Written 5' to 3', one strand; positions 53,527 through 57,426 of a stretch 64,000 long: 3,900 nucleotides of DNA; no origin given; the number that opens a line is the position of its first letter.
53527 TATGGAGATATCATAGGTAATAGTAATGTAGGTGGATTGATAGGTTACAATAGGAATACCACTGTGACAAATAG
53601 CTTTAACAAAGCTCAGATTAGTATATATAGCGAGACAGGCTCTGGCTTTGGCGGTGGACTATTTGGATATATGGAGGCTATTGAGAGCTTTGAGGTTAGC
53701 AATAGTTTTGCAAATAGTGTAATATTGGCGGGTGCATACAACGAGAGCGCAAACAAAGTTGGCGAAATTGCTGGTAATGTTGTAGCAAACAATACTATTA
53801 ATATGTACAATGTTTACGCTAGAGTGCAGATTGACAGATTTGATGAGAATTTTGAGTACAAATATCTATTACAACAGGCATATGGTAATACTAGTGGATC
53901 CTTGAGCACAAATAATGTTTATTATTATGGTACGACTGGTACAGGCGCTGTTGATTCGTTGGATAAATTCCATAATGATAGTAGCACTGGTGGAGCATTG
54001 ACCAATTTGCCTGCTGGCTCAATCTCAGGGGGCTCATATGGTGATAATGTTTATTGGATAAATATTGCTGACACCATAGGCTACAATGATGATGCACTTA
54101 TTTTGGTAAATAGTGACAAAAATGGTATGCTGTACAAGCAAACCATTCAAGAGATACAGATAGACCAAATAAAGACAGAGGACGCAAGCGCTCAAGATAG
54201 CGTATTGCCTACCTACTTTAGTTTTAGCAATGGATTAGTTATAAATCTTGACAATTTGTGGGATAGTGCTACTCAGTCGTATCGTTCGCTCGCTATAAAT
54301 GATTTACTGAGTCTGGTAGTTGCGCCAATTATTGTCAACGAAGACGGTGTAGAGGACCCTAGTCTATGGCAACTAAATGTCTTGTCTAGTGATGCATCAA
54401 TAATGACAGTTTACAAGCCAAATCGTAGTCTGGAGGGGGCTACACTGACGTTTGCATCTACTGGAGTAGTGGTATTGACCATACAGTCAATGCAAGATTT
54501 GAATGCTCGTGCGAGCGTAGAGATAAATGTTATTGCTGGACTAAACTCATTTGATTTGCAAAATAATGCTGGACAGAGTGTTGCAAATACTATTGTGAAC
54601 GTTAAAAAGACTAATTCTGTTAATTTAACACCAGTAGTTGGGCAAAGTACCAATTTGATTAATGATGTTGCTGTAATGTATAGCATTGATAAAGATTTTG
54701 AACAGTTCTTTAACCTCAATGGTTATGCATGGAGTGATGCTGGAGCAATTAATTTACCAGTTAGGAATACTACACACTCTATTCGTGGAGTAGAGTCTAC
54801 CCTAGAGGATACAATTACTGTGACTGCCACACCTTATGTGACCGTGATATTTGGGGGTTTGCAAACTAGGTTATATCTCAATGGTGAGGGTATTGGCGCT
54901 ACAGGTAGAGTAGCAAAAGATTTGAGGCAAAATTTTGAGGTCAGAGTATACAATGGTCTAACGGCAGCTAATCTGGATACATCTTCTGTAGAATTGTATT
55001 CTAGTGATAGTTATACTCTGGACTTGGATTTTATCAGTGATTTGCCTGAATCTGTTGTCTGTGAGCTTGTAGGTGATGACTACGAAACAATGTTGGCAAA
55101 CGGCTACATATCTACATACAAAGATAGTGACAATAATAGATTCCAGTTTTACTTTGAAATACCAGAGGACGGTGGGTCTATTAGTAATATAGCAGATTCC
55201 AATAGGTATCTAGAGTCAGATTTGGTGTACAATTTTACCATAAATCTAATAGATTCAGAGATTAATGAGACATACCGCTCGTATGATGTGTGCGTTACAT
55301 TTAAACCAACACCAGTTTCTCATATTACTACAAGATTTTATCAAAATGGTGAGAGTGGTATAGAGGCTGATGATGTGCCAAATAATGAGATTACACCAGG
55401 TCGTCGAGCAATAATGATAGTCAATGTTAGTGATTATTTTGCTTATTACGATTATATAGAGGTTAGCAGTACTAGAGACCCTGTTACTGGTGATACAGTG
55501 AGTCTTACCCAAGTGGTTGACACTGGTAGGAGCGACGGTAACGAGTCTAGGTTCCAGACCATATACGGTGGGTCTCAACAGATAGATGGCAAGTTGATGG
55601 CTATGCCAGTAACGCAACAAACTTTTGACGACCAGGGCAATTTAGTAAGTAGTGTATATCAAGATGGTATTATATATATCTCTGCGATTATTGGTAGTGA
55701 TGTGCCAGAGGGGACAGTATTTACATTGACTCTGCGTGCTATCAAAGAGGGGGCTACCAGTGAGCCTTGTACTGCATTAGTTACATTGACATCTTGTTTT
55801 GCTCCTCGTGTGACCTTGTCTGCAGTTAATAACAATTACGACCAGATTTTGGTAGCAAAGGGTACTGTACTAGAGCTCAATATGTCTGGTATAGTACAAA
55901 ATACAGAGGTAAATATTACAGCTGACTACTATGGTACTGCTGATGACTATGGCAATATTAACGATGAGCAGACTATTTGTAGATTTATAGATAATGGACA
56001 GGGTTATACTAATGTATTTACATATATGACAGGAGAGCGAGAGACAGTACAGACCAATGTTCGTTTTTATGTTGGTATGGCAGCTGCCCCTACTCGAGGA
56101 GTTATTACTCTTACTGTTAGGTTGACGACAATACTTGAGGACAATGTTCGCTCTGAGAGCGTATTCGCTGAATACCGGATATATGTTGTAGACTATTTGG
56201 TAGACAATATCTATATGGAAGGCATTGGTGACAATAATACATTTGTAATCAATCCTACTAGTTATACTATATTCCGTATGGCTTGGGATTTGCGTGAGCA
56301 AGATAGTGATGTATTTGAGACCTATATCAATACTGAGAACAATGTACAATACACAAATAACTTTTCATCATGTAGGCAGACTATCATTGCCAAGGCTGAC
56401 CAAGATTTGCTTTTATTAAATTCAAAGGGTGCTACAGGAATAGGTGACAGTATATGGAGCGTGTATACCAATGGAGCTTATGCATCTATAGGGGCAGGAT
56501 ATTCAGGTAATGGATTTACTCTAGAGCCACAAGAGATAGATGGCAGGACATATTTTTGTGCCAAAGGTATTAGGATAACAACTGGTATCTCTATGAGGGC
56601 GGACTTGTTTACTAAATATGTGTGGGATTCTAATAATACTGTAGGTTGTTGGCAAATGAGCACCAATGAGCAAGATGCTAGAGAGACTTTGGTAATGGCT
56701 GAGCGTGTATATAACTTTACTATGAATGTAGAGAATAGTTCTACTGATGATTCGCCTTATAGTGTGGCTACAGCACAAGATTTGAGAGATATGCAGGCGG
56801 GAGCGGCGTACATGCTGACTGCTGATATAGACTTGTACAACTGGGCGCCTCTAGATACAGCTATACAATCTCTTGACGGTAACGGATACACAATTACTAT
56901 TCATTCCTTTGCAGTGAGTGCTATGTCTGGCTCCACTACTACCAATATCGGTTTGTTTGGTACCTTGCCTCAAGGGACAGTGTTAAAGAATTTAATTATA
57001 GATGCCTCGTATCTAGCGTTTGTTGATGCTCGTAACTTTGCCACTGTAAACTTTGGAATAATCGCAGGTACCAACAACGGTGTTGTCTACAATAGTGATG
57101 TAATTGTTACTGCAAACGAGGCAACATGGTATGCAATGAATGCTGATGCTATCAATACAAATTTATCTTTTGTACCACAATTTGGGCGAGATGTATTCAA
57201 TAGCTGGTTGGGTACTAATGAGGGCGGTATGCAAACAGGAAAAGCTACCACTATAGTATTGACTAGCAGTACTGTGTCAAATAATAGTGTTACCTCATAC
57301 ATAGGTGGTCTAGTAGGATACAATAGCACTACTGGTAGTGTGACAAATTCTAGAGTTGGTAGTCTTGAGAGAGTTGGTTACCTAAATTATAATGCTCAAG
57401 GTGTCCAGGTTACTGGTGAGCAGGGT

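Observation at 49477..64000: Giant lipoprotein gene of more than 4,841 codons that is absent from the ORF track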

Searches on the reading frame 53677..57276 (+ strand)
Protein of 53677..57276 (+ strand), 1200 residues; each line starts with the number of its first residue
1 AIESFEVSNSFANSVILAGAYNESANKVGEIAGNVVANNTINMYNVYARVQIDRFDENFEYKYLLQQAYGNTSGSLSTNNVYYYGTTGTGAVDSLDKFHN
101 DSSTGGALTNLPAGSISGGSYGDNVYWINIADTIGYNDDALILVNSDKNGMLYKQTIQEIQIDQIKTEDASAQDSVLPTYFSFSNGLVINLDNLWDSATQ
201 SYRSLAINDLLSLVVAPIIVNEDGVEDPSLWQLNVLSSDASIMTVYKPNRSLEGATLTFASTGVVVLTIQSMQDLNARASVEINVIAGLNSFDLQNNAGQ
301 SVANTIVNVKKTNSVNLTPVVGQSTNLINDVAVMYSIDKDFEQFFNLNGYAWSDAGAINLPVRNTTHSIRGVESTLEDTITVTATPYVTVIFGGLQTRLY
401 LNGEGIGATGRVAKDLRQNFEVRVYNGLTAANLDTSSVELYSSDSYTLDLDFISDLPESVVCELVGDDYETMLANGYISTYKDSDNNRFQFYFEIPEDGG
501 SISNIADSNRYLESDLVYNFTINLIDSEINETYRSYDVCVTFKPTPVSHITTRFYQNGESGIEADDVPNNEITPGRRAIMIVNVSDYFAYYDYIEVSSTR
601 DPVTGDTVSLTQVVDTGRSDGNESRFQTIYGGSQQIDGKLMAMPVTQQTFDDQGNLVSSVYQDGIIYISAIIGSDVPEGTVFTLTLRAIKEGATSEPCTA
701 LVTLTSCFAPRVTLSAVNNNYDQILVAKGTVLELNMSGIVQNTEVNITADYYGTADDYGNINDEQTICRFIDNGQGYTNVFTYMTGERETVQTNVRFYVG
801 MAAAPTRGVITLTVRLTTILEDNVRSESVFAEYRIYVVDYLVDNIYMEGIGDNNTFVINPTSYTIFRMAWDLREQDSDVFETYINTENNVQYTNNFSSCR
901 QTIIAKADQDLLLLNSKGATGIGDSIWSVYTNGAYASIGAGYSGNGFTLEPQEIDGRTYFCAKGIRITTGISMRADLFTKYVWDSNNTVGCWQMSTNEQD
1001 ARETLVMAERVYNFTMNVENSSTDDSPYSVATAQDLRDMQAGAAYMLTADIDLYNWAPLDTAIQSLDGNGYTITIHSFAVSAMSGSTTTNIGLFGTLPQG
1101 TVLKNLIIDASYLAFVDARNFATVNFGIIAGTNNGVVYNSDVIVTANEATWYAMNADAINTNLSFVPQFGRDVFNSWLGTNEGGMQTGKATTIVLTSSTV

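Call 40: search_protein_representatives(protein=window:53677-57276:+)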
Query: 1200 residues. Proteins with E-value up to 0.001 (for the whole library): 38; up to 1e-10: 16; up to 1e-30: 9. The best 38 are listed.
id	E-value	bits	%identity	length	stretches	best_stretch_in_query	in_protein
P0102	0.0e+00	1060.6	51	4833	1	6-1200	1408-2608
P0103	3.5e-122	425.7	33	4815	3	3-1182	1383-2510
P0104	6.4e-110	385.1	32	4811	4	113-1198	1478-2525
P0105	4.0e-91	322.9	31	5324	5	502-1197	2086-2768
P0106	3.4e-88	313.2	32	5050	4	509-1200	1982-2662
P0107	1.5e-79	284.5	30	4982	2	26-1162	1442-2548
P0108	3.4e-68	246.9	32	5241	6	909-1153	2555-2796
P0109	2.3e-49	184.6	30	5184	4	123-1189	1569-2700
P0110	2.9e-44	167.7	30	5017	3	534-1175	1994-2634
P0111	4.8e-26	107.3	30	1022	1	523-1147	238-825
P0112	5.6e-23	97.2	29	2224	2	1000-1170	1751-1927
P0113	1.1e-16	76.3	27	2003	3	967-1142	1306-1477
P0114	2.8e-15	71.7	37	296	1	1005-1128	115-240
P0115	2.2e-14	68.7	52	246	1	1006-1105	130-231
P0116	4.6e-12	61.0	34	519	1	1013-1151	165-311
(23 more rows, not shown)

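Call 44: list_cluster_members(proteins=[P0102, P0103, P0104, P0105, P0106, P0107, P0108, P0109, P0110])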
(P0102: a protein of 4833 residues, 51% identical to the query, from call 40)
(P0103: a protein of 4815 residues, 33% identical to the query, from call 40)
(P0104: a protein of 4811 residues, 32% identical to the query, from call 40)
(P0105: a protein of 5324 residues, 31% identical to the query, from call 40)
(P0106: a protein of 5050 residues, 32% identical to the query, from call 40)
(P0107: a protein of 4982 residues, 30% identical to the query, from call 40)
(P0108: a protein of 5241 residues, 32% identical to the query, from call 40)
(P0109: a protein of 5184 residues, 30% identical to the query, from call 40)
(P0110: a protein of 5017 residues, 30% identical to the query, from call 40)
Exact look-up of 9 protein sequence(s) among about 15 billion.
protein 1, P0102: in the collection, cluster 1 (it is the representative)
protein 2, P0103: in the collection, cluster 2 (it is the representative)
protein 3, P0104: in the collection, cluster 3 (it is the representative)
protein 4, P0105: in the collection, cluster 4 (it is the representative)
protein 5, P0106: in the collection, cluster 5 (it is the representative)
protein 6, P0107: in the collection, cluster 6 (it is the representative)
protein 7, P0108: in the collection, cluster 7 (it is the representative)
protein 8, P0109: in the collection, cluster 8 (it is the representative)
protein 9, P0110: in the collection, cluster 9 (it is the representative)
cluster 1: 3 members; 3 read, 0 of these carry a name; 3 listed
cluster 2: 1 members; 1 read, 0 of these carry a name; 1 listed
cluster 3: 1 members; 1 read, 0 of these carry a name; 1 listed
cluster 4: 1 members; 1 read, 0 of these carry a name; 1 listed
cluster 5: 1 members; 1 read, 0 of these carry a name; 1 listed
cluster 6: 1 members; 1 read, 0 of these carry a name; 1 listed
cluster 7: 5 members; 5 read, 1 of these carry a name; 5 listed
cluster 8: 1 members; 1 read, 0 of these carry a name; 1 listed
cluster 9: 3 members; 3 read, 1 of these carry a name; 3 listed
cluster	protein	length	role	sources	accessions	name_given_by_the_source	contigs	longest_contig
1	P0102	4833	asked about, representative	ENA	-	-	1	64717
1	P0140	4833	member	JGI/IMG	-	-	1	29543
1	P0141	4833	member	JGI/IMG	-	-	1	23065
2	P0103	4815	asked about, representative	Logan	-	-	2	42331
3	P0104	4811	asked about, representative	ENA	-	-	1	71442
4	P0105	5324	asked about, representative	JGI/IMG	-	-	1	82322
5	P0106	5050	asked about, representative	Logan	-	-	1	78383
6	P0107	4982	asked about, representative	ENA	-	-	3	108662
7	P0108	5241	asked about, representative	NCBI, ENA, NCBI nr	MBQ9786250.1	MAG: Ig-like domain-containing protein [Clostridia bacterium] | Ig-like domain-containing protein [Clostridia bacterium]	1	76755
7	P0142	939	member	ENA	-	-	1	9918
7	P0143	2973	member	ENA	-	-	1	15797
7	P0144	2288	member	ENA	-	-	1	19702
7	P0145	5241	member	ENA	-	-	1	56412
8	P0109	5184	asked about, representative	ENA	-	-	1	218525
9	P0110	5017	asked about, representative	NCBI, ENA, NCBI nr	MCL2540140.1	MAG: Ig-like domain-containing protein [Firmicutes bacterium] | Ig-like domain-containing protein [Bacillota bacterium]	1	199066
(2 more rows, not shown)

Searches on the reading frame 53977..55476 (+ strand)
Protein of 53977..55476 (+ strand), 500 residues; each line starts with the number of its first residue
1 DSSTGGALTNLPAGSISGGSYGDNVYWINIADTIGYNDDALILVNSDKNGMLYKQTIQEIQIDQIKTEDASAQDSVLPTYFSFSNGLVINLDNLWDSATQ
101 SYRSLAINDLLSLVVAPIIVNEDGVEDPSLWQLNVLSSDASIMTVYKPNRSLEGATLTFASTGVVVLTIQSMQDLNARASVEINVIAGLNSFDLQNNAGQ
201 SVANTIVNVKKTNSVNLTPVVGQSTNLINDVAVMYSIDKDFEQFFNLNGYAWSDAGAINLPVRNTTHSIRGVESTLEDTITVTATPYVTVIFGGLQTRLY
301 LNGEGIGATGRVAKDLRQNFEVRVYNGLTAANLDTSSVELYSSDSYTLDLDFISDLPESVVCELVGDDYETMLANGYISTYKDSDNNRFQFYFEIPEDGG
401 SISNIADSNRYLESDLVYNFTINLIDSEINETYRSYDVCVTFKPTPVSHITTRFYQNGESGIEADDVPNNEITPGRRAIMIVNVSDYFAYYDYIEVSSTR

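Call 7: search_protein_families(library=pfam, proteins=[window:53977-55476:+], max_evalue=10)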
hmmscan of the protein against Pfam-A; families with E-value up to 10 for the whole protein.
window:53977-55476:+ (500 aa): 1 family
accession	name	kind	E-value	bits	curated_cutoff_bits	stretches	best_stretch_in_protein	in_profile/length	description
PF00948.26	Flavi_NS1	-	0.23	10.7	26.5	1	186-272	53-142/360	Flavivirus non-structural Protein NS1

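Call 8: search_protein_families(library=ncbifam, proteins=[window:53977-55476:+], max_evalue=10)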
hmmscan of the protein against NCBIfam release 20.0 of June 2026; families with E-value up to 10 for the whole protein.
window:53977-55476:+ (500 aa): 0 families

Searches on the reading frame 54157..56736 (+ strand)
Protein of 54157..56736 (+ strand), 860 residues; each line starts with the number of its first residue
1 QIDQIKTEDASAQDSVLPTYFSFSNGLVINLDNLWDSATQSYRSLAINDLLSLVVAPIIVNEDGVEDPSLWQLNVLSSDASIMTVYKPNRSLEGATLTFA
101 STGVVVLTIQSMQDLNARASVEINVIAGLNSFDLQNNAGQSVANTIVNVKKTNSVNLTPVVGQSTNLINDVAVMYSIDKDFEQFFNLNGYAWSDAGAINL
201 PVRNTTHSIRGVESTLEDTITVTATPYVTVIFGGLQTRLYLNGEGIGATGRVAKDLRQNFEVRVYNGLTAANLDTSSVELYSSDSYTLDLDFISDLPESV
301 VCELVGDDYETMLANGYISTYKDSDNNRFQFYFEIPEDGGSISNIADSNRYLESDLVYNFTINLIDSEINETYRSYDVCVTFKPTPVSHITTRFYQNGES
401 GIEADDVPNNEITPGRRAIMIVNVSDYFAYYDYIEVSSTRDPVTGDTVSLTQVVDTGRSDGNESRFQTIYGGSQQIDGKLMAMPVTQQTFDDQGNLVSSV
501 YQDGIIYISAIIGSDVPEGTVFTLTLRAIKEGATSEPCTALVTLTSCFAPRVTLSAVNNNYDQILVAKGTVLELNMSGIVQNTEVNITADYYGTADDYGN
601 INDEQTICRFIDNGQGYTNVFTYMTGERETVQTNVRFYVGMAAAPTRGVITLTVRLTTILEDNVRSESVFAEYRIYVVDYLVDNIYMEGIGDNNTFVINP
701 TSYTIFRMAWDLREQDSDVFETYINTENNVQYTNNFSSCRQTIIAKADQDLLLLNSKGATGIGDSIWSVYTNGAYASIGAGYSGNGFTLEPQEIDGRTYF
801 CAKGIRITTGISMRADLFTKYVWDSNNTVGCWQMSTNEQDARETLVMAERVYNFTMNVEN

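Call 32: search_solved_structures(query=window:54157-56736:+, max_evalue=1)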
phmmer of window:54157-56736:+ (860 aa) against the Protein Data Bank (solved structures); distinct sequences matched with E-value up to 1: 0.

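Call 62: predict_structure(alignment_id=A1)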
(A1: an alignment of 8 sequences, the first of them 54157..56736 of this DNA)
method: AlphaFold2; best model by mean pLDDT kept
length: 860 residues; sequences in the alignment: 8
mean_pLDDT: 76.1   pTM: 0.46
mean pLDDT of the five models: 76.1, 71.6, 69.3, 68.6, 68.4
residues with pLDDT >= 90: 73; 70-90: 566; 50-70: 188; < 50: 33
segments of 3 or more residues with pLDDT < 50: 338-351, 459-461, 559-562, 595-602
pLDDT, mean of each block of 10 residues (from residue 1): 60 68 78 80 80 61 62 82 83 81 87 77 84 87 90 89 72 85 83 80 81 83 88 79 72 84 90 88 80 88 85 79 88 63 34 71 89 90 74 82 75 84 65 85 80 72 68 78 76 65 75 82 87 70 86 68 67 84 83 48 67 67 81 82 74 79 60 76 77 77 79 74 60 73 80 73 73 78 74 72 75 77 56 65 62 77
secondary structure, 60 per line:
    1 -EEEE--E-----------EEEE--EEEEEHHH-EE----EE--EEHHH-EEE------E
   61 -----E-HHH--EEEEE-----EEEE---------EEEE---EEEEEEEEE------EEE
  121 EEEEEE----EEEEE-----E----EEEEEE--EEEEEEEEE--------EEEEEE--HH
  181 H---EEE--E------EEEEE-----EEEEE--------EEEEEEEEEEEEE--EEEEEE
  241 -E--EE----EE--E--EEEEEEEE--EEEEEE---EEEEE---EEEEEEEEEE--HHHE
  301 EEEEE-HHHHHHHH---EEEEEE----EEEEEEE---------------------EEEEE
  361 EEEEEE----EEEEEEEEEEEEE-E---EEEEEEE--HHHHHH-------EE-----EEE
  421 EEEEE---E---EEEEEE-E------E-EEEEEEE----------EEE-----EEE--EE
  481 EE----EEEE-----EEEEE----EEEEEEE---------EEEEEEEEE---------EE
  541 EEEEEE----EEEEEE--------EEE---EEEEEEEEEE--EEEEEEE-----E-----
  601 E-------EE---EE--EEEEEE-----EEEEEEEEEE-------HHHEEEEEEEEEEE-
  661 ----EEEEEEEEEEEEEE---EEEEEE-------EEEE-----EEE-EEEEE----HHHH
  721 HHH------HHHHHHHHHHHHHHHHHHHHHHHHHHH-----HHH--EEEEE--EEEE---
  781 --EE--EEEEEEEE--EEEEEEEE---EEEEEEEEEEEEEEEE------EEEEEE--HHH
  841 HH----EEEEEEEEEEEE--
elements in order (helices of 4 or more, strands of 3 or more residues): E2-5 E20-23 E26-30 E51-53 E73-77 E83-86 E96-99 E103-111 E118-126 E131-135 E146-151 E154-162 E171-176 E185-187 E197-201 E207-211 E220-232 E235-240 E258-265 E268-273 E277-281 E285-294 E300-305 H307-314 E318-323 E328-334 E356-366 E371-383 E389-395 H398-403 E418-425 E433-438 E449-455 E466-468 E474-476 E479-482 E487-490 E496-500 E505-511 E521-529 E539-546 E551-556 E565-567 E571-580 E583-589 E618-623 E629-638 E649-659 E665-678 E682-687 E695-698 E704-706 E708-712 H717-723 H730-756 E767-771 E774-777 E787-794 E797-804 E808-823 E830-835 H838-842 E847-858
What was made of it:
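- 54157..56721 (+): Ig-like array B (aa 1561-2415): about eight beta-sandwich domains plus one long helix (aa ~2290-2316). The AlphaFold2 model has pLDDT 76 and is all-beta (call 62).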

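Call 67: fold_search(model_id=the predicted structure, library=pdb)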
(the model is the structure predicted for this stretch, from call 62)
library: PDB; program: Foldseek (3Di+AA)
matches with E <= 10: 1963; with E <= 0.001: 385
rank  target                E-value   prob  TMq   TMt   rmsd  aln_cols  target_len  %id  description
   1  9hcj_10               1.2e-15  1.00  0.18  0.10  24.2       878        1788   10  D. discoideum nuclear pore complex (released 2024-12-25)
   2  7r5k_10               9.3e-15  1.00  0.17  0.09  23.5       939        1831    9  Human nuclear pore complex (constricted) (released 2022-06-22)
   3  9ijj_h                6.1e-13  1.00  0.12  0.08  53.8       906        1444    7  In situ structure of the central apparatus in mouse sperm axoneme. (released 2025-06-04)
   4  3b43                  4.6e-12  1.00  0.19  0.24  19.2       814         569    6  I-band fragment I65-I70 from titin (released 2008-01-22)
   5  8beg_B                5.0e-12  1.00  0.19  0.23  15.5       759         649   10  Structure of Ig-like domains from PrgB (released 2022-11-30)
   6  8beg_A                5.8e-12  1.00  0.20  0.23  15.3       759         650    9  Structure of Ig-like domains from PrgB (released 2022-11-30)
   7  5i5k_A                5.8e-12  1.00  0.12  0.08  49.9       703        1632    9  Structure of complement C5 in complex with eculizumab (released 2016-03-16)
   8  9ijj_4I               7.8e-12  1.00  0.17  0.07  19.2       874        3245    8  In situ structure of the central apparatus in mouse sperm axoneme. (released 2025-06-04)
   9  5hcc_B                1.4e-11  1.00  0.12  0.15  47.5       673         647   10  Ternary complex of human Complement C5 with Ornithodoros moubata OmCI and Dermacentor andersoni RaCI3. (released 2016-03-30)
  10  7z4b_DW               3.4e-11  1.00  0.11  0.10  43.5      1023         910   10  Bacteriophage SU10 virion (C1) (released 2022-12-28)
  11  9u62_E                4.2e-11  1.00  0.12  0.08  55.9       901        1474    8  AP pathways C3 convertase C3bBbP and C3 complex (released 2026-01-14)
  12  3km9_A                4.6e-11  1.00  0.13  0.09  47.0       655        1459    9  Structure of complement C5 in complex with the C-terminal beta-grasp domain of SSL7 (released 2009-12-01)
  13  9ijj_4G               5.9e-11  1.00  0.14  0.04  48.1      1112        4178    8  In situ structure of the central apparatus in mouse sperm axoneme. (released 2025-06-04)
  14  8ayh_C                6.5e-11  1.00  0.12  0.15  49.2       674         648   10  Structure of Complement C5 in Complex with small molecule inhibitor and CVF (released 2022-12-21)
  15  3cu7_B                7.5e-11  1.00  0.13  0.08  50.4       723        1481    9  Human Complement Component 5 (released 2008-06-10)
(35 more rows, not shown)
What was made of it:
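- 54157..56721 (+): Foldseek top hits are Ig-like arrays: Nup210, titin I65-70, PrgB, complement MG domains, S-layer SbsC/Sap/SbsB and cadherins, at probability 1.0 (call 67).
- On Big_2 (PF02368) bacterial Ig-like domain proteins: An Ig-like fold is supported structurally for aa 1561-2415 (calls 62, 67).
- The AF2 model of aa 1561-2415 is a string of beta-sandwiches that matches Ig-like arrays (calls 62, 67). The Ig-array model also matches S-layer proteins SbsC, SbsB and Sap (call 67).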

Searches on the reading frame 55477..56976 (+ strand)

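Call 7: search_protein_families(library=pfam, proteins=[window:55477-56976:+], max_evalue=10)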
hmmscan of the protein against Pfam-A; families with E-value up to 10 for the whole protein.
window:55477-56976:+ (500 aa): 1 family
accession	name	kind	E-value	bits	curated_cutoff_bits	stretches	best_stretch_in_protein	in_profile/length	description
PF22052.2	DUF6937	-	0.006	16.4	27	1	369-418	125-174/228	Domain of unknown function (DUF6937)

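Call 8: search_protein_families(library=ncbifam, proteins=[window:55477-56976:+], max_evalue=10)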
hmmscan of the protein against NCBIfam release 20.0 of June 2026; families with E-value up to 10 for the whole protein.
window:55477-56976:+ (500 aa): 0 families
